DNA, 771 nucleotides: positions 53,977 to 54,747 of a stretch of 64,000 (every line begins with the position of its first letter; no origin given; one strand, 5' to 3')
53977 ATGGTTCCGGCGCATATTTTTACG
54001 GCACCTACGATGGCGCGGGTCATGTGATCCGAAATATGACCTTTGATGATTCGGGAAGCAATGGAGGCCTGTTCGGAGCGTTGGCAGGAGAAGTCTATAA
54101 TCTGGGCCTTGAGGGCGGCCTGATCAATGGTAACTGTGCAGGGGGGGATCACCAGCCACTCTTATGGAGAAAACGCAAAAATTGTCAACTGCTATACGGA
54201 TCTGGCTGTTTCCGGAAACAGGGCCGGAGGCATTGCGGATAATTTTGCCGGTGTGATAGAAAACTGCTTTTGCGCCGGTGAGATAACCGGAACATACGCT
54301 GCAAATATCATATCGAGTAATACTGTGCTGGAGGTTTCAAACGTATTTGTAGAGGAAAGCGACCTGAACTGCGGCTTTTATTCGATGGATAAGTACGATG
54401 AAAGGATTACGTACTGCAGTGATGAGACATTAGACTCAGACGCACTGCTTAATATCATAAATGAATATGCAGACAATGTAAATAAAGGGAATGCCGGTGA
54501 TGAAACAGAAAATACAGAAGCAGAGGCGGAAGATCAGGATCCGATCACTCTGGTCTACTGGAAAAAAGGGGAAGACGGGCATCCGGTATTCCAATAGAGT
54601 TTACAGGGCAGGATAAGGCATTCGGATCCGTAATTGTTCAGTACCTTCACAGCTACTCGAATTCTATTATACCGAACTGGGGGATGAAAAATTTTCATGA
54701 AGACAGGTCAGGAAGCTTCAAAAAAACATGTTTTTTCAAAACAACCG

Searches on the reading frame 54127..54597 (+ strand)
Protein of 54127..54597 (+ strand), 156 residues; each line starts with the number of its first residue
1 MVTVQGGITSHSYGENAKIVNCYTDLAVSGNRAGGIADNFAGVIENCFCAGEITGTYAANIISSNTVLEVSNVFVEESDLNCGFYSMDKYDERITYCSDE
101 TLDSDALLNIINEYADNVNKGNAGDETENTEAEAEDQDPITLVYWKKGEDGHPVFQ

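Call 83: find_encoding_contigs(protein=window:54127-54597:+, flank=3000, max_places=8)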
Protein window:54127-54597:+ (156 aa): no gene with exactly this product is on record in the collection.
